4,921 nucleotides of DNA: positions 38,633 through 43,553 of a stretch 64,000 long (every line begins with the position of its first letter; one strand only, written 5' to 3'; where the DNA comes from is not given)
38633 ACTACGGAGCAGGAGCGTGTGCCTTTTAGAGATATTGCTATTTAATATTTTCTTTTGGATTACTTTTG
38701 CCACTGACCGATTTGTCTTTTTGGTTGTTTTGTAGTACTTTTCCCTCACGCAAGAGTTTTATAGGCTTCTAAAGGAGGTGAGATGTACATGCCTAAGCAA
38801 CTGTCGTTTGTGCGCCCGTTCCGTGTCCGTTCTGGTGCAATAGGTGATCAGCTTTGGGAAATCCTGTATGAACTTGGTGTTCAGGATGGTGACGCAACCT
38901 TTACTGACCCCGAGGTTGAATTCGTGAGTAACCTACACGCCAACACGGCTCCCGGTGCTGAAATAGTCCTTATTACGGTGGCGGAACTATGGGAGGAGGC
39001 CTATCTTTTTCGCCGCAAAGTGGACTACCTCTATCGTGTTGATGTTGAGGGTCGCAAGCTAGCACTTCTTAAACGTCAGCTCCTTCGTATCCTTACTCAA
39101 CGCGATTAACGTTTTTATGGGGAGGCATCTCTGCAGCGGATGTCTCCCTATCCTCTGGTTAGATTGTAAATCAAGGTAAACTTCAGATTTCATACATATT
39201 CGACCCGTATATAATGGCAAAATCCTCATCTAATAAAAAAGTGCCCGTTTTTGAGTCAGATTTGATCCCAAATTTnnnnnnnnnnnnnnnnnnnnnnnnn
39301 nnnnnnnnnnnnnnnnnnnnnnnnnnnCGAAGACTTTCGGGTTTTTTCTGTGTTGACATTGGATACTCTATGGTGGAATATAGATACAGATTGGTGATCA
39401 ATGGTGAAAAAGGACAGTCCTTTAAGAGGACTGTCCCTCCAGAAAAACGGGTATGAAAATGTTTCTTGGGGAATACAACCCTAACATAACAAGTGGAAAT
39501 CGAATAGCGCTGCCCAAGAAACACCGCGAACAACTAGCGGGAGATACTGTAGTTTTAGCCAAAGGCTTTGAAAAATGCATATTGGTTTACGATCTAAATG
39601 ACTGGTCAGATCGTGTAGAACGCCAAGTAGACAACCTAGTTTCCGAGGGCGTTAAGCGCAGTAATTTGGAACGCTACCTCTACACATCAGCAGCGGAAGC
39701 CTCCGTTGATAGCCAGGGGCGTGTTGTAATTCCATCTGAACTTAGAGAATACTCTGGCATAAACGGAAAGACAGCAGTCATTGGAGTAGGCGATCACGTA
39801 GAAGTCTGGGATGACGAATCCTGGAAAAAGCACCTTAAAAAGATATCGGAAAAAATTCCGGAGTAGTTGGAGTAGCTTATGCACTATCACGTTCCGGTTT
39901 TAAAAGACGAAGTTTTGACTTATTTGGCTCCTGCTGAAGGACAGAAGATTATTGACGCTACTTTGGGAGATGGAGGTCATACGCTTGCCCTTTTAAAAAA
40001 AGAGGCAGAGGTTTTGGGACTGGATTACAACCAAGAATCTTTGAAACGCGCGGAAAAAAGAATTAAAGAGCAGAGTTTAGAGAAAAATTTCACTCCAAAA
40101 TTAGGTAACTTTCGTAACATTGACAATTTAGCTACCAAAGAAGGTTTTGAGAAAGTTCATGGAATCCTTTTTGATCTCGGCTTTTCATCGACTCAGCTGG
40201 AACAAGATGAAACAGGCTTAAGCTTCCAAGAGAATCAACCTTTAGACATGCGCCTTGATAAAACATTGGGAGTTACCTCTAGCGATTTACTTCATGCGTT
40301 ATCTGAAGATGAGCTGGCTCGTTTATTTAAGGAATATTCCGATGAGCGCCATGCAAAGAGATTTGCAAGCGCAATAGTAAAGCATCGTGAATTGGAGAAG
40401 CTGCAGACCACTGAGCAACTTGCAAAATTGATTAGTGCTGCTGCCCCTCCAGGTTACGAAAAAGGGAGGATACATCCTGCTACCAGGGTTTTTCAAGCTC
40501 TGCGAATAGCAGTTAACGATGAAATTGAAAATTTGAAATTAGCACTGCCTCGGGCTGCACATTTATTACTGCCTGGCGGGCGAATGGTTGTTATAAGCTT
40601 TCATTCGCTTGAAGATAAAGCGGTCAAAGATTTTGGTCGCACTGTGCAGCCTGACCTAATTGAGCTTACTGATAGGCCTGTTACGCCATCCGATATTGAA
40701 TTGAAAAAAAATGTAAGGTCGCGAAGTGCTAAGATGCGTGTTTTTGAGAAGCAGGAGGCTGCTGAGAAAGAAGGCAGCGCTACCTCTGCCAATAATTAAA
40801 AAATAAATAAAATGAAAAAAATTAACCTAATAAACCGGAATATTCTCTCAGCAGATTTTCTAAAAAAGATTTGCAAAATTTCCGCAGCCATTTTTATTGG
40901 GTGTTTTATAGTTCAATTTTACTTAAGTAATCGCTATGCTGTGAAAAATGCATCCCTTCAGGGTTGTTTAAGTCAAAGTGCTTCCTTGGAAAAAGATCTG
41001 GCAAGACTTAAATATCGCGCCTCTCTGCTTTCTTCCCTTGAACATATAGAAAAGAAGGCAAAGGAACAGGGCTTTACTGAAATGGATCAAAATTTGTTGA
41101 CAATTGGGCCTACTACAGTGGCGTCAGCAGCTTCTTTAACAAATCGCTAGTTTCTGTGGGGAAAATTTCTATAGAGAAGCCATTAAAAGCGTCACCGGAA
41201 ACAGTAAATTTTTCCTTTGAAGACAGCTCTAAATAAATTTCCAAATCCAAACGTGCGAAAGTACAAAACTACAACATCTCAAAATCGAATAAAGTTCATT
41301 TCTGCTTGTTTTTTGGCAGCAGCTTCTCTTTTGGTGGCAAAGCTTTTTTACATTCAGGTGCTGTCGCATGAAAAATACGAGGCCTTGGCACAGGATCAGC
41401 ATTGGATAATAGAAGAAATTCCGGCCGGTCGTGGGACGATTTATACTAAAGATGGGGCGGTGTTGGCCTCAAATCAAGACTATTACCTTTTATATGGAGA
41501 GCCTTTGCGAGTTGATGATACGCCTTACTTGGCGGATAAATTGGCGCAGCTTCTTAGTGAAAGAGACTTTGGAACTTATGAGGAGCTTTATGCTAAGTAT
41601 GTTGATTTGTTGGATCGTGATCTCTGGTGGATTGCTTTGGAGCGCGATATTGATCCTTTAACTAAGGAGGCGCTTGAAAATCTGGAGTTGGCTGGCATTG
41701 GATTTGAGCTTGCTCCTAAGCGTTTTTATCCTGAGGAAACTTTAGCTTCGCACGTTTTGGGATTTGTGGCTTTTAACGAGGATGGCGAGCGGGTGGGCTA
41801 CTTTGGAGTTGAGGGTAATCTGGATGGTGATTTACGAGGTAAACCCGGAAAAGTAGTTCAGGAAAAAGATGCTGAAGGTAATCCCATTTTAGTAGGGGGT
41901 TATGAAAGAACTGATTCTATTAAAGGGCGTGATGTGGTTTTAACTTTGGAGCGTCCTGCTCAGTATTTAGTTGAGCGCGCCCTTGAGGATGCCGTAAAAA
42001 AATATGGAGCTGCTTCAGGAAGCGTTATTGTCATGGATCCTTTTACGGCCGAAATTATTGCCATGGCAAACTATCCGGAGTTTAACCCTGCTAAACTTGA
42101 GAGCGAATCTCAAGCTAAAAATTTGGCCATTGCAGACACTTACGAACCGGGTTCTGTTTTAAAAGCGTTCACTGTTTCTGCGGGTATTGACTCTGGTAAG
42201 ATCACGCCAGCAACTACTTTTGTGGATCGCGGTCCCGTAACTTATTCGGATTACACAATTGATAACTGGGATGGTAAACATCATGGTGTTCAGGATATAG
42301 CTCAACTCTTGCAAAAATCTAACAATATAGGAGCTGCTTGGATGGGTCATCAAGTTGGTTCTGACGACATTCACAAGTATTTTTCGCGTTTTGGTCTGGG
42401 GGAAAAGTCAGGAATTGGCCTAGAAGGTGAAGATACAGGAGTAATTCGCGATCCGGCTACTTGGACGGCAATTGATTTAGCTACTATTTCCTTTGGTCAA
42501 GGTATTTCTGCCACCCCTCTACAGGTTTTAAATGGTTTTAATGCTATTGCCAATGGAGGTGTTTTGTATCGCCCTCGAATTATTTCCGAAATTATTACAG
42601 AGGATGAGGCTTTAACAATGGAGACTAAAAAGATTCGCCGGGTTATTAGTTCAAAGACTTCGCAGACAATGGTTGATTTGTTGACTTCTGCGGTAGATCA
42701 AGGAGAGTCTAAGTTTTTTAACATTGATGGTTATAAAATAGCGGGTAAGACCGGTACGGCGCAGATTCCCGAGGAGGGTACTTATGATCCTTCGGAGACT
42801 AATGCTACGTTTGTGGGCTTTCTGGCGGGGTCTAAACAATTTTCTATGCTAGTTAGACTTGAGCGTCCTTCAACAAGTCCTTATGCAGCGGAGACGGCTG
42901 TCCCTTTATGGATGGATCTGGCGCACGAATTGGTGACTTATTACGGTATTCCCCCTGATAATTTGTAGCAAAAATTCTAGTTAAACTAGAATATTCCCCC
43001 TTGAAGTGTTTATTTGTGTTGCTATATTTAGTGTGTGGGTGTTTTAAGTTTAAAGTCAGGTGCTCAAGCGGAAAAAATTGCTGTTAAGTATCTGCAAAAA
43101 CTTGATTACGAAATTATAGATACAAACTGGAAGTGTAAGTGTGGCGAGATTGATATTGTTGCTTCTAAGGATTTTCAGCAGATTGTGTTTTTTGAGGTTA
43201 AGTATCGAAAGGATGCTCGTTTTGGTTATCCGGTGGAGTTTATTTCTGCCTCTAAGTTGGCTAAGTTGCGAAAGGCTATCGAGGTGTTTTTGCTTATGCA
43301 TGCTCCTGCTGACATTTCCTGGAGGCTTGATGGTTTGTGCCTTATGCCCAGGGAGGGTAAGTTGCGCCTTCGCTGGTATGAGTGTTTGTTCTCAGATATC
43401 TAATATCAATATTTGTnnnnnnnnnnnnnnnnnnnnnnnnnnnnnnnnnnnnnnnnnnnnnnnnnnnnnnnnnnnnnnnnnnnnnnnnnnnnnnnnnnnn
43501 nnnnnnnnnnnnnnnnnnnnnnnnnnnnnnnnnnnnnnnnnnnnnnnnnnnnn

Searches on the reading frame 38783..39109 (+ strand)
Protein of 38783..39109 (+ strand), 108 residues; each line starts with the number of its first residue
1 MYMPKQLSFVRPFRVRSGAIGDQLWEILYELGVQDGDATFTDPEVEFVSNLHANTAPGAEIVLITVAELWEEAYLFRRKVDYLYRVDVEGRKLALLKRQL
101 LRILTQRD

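Call 7: search_protein_families(library=pfam, proteins=[window:38783-39109:+], max_evalue=0.01)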
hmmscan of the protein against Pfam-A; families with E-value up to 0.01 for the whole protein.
window:38783-39109:+ (108 aa): 1 family
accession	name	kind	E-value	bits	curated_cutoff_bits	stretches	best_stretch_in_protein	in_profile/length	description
PF05660.16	DUF807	-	0.0027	18.1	25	1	23-61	91-129/142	Coxiella burnetii protein of unknown function (DUF807)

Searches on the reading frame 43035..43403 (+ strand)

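Call 7: search_protein_families(library=pfam, proteins=[window:43035-43403:+], max_evalue=0.01)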
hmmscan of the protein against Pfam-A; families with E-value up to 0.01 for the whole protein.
window:43035-43403:+ (122 aa): 3 families
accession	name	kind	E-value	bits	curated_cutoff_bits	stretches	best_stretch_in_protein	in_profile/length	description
PF02021.23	UPF0102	-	2.8e-24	85.7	23.6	1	12-99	1-76/80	Uncharacterised protein family UPF0102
PF08378.17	NERD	-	4.9e-05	24.2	22.1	1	8-65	1-64/111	Nuclease-related domain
PF03008.20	DUF234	-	0.00051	20.8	22.5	1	24-59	56-91/100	Archaea bacterial proteins of unknown function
